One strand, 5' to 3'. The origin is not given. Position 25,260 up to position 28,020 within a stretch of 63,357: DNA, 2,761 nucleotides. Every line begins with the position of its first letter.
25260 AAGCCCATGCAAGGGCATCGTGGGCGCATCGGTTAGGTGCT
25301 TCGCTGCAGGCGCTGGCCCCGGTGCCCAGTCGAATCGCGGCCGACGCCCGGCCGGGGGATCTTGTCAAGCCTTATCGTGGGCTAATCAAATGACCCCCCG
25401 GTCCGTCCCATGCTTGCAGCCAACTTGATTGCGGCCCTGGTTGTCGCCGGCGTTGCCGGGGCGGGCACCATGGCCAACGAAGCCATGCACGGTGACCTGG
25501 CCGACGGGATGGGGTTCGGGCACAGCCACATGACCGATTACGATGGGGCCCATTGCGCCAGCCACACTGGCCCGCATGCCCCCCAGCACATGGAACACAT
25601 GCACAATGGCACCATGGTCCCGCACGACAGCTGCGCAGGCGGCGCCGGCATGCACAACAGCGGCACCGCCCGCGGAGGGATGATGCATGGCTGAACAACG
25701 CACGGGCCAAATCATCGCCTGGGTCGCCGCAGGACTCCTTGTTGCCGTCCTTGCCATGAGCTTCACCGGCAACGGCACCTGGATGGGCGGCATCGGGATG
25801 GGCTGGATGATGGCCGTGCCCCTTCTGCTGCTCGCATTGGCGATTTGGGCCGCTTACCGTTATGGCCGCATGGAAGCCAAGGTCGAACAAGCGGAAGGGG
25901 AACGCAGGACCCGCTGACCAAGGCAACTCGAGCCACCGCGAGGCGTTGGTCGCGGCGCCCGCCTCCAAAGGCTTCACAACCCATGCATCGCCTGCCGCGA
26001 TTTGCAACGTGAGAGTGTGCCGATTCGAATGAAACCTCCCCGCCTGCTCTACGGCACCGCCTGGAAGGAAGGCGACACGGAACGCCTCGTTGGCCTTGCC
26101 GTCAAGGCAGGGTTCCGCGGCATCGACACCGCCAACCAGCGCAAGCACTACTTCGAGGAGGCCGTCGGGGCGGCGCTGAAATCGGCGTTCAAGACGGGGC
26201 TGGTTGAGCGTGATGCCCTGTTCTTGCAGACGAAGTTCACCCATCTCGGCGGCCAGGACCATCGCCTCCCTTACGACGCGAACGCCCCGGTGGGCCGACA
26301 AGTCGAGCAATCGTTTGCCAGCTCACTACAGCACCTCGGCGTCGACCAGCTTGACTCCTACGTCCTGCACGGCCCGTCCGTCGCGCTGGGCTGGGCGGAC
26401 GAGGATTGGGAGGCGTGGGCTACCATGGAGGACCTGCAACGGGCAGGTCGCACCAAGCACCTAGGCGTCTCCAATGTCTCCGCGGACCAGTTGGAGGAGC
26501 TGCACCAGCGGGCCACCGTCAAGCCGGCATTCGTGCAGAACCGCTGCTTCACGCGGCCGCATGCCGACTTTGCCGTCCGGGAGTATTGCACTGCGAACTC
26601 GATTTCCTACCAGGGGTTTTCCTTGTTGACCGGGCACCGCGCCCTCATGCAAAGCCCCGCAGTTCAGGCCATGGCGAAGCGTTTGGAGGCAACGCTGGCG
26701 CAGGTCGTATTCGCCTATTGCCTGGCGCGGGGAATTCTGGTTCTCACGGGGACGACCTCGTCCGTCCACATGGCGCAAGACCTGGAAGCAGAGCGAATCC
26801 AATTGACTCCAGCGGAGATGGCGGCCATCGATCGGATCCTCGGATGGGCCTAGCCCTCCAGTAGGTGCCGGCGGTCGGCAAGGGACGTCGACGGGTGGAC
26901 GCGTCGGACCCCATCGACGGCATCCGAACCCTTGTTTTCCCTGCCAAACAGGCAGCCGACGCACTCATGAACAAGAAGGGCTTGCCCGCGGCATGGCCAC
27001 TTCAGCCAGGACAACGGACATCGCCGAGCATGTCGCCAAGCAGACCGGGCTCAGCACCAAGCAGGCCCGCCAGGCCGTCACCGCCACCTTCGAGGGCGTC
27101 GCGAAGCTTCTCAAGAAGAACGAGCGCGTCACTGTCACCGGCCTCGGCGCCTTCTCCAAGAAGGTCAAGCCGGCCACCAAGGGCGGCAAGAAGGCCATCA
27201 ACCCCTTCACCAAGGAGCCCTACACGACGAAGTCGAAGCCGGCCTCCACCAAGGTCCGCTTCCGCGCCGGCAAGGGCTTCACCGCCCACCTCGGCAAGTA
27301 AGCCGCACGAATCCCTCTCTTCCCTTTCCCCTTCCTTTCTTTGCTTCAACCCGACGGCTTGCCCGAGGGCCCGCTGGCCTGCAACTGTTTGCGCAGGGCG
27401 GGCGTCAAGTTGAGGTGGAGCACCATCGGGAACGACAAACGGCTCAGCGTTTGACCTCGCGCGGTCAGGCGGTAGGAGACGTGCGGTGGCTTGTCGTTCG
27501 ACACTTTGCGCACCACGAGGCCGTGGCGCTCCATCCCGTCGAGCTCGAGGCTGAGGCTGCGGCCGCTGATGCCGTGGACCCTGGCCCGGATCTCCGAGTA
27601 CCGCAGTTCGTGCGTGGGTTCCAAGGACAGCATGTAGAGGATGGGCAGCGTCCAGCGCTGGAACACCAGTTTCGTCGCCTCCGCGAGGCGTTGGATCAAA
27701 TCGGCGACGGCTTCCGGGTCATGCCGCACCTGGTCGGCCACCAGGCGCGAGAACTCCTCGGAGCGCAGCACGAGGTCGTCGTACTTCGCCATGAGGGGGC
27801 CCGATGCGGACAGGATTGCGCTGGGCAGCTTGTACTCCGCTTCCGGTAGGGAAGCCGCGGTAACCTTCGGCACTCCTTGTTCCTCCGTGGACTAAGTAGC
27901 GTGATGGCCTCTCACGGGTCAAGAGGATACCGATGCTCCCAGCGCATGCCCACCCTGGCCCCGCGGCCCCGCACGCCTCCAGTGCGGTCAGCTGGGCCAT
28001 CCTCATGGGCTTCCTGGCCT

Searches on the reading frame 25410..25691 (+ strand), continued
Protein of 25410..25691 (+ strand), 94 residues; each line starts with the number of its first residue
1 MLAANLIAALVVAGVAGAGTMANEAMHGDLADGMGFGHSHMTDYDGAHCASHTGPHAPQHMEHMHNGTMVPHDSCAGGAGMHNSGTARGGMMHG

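Call 80: search_protein_families(library=pfam, alignment_id=A3, max_evalue=1)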
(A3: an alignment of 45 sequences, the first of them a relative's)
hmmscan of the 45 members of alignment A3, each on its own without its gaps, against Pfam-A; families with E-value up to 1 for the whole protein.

A. member 1, P0001 (94 aa): 0 families

B. families by the number of members that match (of 45 scanned): 9 families
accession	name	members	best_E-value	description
PF17441.7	DUF5419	2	0.11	Family of unknown function (DUF5419)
PF01277.22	Oleosin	1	0.078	Oleosin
PF01702.25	TGT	1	0.092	Queuine tRNA-ribosyltransferase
PF13801.11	Metal_resist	1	0.12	Heavy-metal resistance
PF09610.15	Myco_arth_vir_N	1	0.18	Mycoplasma virulence signal region (Myco_arth_vir_N)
PF00375.23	SDF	1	0.23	Sodium:dicarboxylate symporter family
PF11630.13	Anti-LPS-SCYG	1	0.23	Anti-lipopolysaccharide factor/Scygonadin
PF23741.1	DUF7164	1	0.35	Domain of unknown function (DUF7164)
PF04906.18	Tweety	1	0.76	Tweety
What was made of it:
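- On Any Pfam-A family (2025 copy): 45 A members: no family hit by more than 2 members, best E=0.078 (call 80).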

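Call 84: find_related_loci(query=A3, collection=metagenome_contigs, flank=8000)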
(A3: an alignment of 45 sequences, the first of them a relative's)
Query A3 (94 aa) in metagenome_contigs; peptide patterns used: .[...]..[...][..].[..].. (x = any residue, [..] = any of these).
28 stretches matched a pattern; 3 encode a relative of the query (tblastn E <= 1e-3); 3 distinct loci.
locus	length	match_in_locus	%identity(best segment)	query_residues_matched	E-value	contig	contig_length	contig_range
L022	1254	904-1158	58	1-85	8e-28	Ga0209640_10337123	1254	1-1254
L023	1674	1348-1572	43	1-75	8e-13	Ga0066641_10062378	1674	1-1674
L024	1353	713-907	48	1-65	2e-11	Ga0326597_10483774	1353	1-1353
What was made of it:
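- Tried and rejected: It gave only 3 short loci (call 84).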

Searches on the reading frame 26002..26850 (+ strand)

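Call 66: search_protein_families(library=pfam, proteins=[window:26002-26850:+], max_evalue=0.0001)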
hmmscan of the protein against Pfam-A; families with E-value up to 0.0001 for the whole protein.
window:26002-26850:+ (283 aa): 1 family
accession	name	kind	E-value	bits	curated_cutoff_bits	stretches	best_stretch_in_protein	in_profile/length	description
PF00248.27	Aldo_ket_red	-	1e-33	117.1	24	1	25-279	20-289/291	Aldo/keto reductase family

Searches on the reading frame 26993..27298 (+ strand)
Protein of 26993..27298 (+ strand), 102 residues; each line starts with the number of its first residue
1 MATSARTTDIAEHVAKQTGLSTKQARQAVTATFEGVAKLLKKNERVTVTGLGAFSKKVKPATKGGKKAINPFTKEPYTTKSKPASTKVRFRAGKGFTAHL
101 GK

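Call 66: search_protein_families(library=pfam, proteins=[window:26993-27298:+], max_evalue=0.0001)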
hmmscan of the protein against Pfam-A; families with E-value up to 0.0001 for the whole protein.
window:26993-27298:+ (102 aa): 3 families
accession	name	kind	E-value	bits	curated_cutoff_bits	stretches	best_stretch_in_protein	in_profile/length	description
PF00216.26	Bac_DNA_binding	-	2.7e-17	63.2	22.4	1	8-97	4-86/90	Bacterial DNA-binding protein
PF18291.6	HU-HIG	-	1.7e-05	25.3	26.2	1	7-99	34-117/125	HU domain fused to wHTH, Ig, or Glycine-rich motif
PF18175.6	HU-CCDC81_bac_2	-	2.8e-05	24.4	35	1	11-57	4-50/70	CCDC81-like prokaryotic HU domain 2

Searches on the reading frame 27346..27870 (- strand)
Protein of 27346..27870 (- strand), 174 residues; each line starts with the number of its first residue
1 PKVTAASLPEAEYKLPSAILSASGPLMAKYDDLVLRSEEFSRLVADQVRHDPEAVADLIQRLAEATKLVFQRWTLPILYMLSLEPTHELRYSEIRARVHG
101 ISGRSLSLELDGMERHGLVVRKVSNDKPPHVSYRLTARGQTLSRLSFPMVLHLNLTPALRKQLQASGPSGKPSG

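Call 66: search_protein_families(library=pfam, proteins=[window:27346-27870:-], max_evalue=0.0001)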
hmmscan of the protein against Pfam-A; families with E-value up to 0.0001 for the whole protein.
window:27346-27870:- (174 aa): 1 family
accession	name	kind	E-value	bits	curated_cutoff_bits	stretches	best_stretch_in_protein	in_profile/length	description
PF01638.23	HxlR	-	1.1e-13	51.3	20.8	1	69-144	2-74/91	HxlR-like helix-turn-helix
